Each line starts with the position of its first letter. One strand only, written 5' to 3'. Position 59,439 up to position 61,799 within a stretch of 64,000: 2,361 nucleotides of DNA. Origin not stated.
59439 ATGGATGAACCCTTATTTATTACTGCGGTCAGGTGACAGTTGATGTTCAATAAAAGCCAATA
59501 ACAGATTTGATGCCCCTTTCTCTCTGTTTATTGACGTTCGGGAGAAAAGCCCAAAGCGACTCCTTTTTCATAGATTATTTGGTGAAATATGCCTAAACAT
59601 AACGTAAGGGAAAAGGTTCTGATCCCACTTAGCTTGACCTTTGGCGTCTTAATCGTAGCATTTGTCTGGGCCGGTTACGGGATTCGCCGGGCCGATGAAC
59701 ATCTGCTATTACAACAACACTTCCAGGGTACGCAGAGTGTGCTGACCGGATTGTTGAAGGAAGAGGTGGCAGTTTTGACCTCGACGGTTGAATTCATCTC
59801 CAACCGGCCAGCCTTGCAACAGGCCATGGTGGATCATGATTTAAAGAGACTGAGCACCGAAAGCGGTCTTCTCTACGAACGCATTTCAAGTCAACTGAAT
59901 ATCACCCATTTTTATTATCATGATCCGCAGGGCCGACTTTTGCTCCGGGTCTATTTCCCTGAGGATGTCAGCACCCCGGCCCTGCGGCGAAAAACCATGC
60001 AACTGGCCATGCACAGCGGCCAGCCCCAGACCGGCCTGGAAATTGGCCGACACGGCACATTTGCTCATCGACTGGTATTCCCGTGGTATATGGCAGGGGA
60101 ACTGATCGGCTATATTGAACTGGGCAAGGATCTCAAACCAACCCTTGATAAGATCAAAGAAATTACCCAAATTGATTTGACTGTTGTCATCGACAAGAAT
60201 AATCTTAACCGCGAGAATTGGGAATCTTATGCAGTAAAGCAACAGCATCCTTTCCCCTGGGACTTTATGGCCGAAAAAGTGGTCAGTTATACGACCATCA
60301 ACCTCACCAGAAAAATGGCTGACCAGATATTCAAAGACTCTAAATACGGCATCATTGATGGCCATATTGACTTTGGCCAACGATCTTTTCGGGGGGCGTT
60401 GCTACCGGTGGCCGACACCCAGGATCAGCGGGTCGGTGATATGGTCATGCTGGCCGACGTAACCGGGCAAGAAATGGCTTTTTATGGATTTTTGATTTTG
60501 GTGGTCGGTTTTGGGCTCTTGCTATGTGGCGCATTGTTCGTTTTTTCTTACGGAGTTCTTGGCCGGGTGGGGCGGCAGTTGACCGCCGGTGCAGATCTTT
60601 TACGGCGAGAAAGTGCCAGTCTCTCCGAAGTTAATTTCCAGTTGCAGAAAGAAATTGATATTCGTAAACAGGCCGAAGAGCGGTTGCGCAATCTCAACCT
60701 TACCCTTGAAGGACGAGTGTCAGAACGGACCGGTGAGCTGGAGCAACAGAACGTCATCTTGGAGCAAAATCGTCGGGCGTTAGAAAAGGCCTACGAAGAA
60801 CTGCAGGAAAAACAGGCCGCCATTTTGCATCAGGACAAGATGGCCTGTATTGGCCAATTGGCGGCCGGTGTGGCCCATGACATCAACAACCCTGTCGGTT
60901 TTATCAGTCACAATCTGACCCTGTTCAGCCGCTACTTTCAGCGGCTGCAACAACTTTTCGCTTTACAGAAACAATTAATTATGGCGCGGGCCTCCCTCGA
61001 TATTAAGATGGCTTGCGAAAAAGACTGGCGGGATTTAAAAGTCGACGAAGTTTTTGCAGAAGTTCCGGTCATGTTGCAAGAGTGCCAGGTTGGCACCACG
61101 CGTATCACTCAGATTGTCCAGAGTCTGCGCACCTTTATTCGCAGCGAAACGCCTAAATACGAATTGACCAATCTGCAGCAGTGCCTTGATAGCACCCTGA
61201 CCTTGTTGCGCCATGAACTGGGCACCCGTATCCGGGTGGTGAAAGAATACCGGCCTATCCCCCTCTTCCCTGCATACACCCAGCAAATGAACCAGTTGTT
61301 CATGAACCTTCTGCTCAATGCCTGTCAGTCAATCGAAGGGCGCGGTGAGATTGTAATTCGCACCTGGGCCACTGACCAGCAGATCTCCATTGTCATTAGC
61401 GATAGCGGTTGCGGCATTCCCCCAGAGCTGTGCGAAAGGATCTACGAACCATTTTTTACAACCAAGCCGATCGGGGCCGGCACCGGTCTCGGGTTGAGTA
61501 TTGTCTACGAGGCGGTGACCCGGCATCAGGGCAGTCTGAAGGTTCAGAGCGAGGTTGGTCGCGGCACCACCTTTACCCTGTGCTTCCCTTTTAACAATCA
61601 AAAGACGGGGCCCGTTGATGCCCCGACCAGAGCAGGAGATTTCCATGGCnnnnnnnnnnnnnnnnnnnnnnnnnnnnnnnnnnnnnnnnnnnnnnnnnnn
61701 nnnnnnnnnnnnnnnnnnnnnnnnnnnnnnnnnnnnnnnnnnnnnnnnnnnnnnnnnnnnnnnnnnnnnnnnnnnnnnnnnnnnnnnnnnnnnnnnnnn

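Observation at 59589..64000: A self-contained sigma54 circuit: kinase, NtrC-type activator, three repeated upstream sites, a -24/-12 promoter, and a collagen-like lipoprotein.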

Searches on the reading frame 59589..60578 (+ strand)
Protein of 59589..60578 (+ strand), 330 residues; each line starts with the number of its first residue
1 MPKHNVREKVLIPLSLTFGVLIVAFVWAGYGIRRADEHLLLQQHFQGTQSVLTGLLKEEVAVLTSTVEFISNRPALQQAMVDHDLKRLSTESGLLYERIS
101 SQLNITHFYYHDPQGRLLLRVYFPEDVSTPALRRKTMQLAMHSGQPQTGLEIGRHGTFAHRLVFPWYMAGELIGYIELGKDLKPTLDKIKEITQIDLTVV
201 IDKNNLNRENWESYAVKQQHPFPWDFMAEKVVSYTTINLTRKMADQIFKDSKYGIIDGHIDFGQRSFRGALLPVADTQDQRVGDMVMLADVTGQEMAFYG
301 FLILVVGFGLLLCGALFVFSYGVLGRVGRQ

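Call 53: find_homologous_proteins(query=window:59589-60578:+, max_evalue=0.00001)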
Query window:59589-60578:+ (330 aa): 3 proteins with E <= 0.00001 among 2976 candidates.
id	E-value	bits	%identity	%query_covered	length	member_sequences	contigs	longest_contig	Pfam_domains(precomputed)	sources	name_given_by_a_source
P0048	3.5e-19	87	25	94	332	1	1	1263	PF14827.13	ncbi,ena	-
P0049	5.8e-19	86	26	72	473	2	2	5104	PF00672.31,PF14827.13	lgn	-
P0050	2.5e-15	74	23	83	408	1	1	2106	PF00672.31,PF14827.13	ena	-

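Call 58: find_related_loci(query=A7, collection=metagenome_contigs, flank=7000)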
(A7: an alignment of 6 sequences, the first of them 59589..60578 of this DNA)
Query A7 (330 aa) in metagenome_contigs; peptide patterns used: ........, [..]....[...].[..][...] (x = any residue, [..] = any of these).
258 stretches matched a pattern; 135 encode a relative of the query (tblastn E <= 1e-3); the best 80 are kept; 80 distinct loci.
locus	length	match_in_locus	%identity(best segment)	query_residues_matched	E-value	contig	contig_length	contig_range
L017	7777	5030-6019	58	1-330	9e-132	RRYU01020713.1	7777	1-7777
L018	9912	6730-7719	58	3-330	2e-123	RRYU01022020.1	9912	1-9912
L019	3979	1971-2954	54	1-328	5e-116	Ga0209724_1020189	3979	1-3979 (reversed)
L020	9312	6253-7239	39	1-327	2e-69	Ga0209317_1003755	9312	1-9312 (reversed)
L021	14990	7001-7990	36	1-330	6e-67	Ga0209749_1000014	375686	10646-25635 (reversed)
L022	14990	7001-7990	36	1-330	6e-67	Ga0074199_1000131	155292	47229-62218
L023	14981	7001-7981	35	1-327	4e-66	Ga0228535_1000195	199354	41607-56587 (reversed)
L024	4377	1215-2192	37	6-329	1e-65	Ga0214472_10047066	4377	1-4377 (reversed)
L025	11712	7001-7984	37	3-330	3e-64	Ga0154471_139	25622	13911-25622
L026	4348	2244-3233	41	1-330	3e-64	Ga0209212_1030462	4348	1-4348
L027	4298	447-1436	39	1-330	4e-64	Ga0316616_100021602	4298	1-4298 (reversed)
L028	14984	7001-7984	37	3-330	3e-63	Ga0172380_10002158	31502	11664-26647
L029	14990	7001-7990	34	1-330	4e-61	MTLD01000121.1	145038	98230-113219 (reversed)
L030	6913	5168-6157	34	1-330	1e-60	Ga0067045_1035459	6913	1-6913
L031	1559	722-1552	38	3-279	4e-56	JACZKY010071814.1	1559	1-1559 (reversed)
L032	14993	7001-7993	33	2-330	6e-52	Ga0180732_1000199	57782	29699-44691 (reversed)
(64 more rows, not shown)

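Call 62: search_protein_families(library=pfam, proteins=[L021:11146-13575:+, L028:11221-12576:+, L028:12467-13015:+, L028:12997-13581:+, L032:10978-13053:+, L029:11095-12402:+, L029:12503-13876:+], max_evalue=0.001)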
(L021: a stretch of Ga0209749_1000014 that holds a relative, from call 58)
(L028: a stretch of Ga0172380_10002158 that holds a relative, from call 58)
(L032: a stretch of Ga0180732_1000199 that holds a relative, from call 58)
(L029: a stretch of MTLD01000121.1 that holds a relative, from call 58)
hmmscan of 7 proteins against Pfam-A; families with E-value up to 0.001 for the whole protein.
L021:11146-13575:+ (810 aa): 5 families
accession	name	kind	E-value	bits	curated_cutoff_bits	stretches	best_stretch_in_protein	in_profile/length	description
PF22113.1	Mtrc-MtrF_II-IV_dom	-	4e-42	144.1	30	2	260-439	1-176/176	Outer membrane cytochrome MtrC/MtrF-like, domains II/IV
PF14522.11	Cytochrome_C7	-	5.9e-19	68.1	24.8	2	729-797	2-66/67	Cytochrome c7 and related cytochrome c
PF22112.2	OmcA-like_N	-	6.2e-10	39.6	27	1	464-567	10-126/167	OmcA-like N-terminal domain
PF14537.11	Cytochrom_c3_2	-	8.7e-09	36.2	25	0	666-698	6-41/79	Cytochrome c3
PF09699.15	Paired_CXXCH_1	-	2.7e-05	24.2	20.6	0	372-404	8-38/41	Doubled CXXCH motif (Paired_CXXCH_1)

L028:11221-12576:+ (452 aa): 1 family
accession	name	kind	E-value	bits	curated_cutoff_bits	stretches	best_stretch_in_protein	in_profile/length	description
PF13505.12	OMP_b-brl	-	9.1e-06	26.4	28.7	1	365-428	13-74/175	Outer membrane protein beta-barrel domain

L028:12467-13015:+ (183 aa): 1 family
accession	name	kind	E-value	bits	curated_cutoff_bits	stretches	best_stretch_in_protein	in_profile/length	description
PF14522.11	Cytochrome_C7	-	0.00053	20.2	24.8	0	77-182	14-66/67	Cytochrome c7 and related cytochrome c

L028:12997-13581:+ (195 aa): 0 families

L032:10978-13053:+ (692 aa): 7 families
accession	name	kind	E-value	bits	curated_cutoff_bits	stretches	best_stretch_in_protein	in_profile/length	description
PF11783.13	Cytochrome_cB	-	3.7e-22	79.4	22.1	1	456-583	39-172/173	Cytochrome c bacterial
PF22113.1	Mtrc-MtrF_II-IV_dom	-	3.3e-12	46.7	30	1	220-397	6-166/176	Outer membrane cytochrome MtrC/MtrF-like, domains II/IV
PF14522.11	Cytochrome_C7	-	4.1e-11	43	24.8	1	310-395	7-67/67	Cytochrome c7 and related cytochrome c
PF14537.11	Cytochrom_c3_2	-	4.7e-11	43.4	25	0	638-691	6-65/79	Cytochrome c3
PF09699.15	Paired_CXXCH_1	-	8.9e-07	28.9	20.6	0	386-418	5-36/41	Doubled CXXCH motif (Paired_CXXCH_1)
PF13435.11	Cytochrome_C554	-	9.6e-06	26.9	20.8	0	318-395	2-84/84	Cytochrome c554 and c-prime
PF02085.21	Cytochrom_CIII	-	1.8e-05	25.4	22.9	0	566-619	38-86/101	Class III cytochrome C family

L029:11095-12402:+ (436 aa): 6 families
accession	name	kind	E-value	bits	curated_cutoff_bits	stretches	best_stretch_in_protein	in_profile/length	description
PF22113.1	Mtrc-MtrF_II-IV_dom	-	6.1e-18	65.4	30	1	225-425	1-167/176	Outer membrane cytochrome MtrC/MtrF-like, domains II/IV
PF14522.11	Cytochrome_C7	-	6.8e-08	32.7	24.8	1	354-421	12-66/67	Cytochrome c7 and related cytochrome c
PF09699.15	Paired_CXXCH_1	-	1.1e-06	28.6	20.6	0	229-263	5-39/41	Doubled CXXCH motif (Paired_CXXCH_1)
PF22112.2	OmcA-like_N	-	6.4e-06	26.6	27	0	130-152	106-128/167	OmcA-like N-terminal domain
PF22111.2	MtrC-MtrF_N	-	7.7e-06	26.3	27.7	1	65-153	4-86/126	Decaheme cytochrome c component MtrC/MtrF N-terminal domain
PF14537.11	Cytochrom_c3_2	-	5.7e-05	23.9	25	0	355-422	6-65/79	Cytochrome c3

L029:12503-13876:+ (458 aa): 0 families

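Call 84: search_solved_structures(query=A7, max_evalue=1)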
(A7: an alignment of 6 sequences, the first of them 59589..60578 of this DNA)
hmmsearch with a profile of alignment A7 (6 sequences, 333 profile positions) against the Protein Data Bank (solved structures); distinct sequences matched with E-value up to 1: 3.
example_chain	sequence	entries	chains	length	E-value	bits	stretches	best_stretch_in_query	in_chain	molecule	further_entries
2qkd_A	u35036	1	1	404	0.037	16.3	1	47-138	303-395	Zinc finger protein ZPR1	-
1m56_D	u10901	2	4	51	0.83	11.8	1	291-323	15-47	CYTOCHROME C OXIDASE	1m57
5weh_D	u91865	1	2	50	0.92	11.7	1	292-323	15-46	Aa3-type cytochrome c oxidase subunit IV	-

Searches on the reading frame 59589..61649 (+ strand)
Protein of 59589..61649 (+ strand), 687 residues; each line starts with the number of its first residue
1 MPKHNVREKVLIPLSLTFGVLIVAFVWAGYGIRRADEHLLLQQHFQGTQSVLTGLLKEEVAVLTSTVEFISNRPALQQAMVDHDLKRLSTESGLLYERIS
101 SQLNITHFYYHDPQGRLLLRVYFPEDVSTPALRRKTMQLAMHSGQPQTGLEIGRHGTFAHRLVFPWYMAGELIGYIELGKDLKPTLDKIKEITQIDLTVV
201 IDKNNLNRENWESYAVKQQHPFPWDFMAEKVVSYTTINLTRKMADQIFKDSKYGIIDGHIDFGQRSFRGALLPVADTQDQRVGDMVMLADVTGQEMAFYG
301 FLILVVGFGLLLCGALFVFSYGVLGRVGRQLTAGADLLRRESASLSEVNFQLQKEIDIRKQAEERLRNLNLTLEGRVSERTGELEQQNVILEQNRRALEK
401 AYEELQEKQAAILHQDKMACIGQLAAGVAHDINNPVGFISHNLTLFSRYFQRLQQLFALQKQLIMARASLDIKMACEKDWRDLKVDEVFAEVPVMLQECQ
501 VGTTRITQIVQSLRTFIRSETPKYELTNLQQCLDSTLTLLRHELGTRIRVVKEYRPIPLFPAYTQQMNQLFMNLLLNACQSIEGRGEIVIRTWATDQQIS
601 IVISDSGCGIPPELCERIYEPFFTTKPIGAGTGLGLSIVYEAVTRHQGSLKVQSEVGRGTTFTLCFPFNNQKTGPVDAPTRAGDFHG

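Call 8: search_protein_families(library=pfam, proteins=[window:59589-61649:+], max_evalue=0.01)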
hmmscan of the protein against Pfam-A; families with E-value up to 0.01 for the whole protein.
window:59589-61649:+ (687 aa): 4 families
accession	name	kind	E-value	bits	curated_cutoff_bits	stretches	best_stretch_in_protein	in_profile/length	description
PF02518.31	HATPase_c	-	1.8e-25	90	26.4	1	566-669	5-110/111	Histidine kinase-, DNA gyrase B-, and HSP90-like ATPase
PF14827.12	dCache_3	-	9.1e-18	65.1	25.7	1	50-292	13-236/239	Double sensory domain of two-component sensor kinase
PF14501.12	HATPase_c_5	-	0.0012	19.2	22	1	568-655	7-91/102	GHKL domain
PF00512.31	HisKA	-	0.0013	19.2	26.9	0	422-449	3-30/66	His Kinase A (phospho-acceptor) domain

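Call 27: search_protein_families(library=ncbifam, proteins=[window:59589-61649:+], max_evalue=0.001)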
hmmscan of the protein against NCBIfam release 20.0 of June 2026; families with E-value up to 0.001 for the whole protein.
window:59589-61649:+ (687 aa): 80 families (the best 25 are shown)
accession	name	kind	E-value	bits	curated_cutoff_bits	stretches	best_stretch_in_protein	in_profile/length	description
NF038348.1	T2SS_HK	subfamily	9.7e-77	258.7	450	1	383-667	286-572/574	histidine kinase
NF008468.0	PRK11360.1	equivalog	1.5e-51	175.5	646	2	503-673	441-613/616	two-component system sensor histidine kinase AtoS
NF052574.1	HisKinEspCMyxo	equivalog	4.7e-51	173.9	1200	2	486-673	450-642/785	serine histidine kinase EspC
NF052573.1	HisKinEspAMyxo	equivalog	3.9e-40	137.6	1400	2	494-666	430-609/755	serine histidine kinase EspA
NF007688.0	PRK10364.1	equivalog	3.1e-37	128.4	479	2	504-672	287-455/460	two-component system sensor histidine kinase ZraS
NF046026.1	HisKinCckACaul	equivalog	2.9e-35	121.5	1000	2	496-674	341-538/678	cell cycle histidine kinase CckA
NF010411.0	PRK13837.1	equivalog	1.5e-33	115.8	647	1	497-676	490-683/828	two-component system VirA-like sensor kinase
NF046020.1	HisKinCckABruc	equivalog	4.7e-33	114.1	1000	2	502-670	525-709/868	cell cycle histidine kinase CckA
NF047497.1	HK_LIC_12097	equivalog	4.8e-33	114.4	500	2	500-668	195-366/367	LIC_12097 family sensor histidine kinase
NF010076.0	PRK13557.1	subfamily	7e-32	110.5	631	1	497-676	207-402/540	histidine kinase famiy protein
NF046044.1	PnpS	equivalog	1.7e-27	96.5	400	1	503-667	217-390/390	two-component system histidine kinase PnpS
NF047794.1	HisKinPtgB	equivalog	1.6e-25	89.5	1000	1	492-666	479-653/656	two-component system sensor histidine kinase PgtB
TIGR02966.1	phoR_proteo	equivalog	1.1e-24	87.1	334.2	1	495-666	153-333/333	phosphate regulon sensor histidine kinase PhoR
NF053867.1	SprKinKinDBac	equivalog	8.9e-24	83.8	775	1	504-670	332-499/500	sporulation kinase KinD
NF041735.1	hist_kin_RppB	equivalog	4.6e-22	78.4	400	1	490-667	250-438/438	two-component system sensor histidine kinase RppB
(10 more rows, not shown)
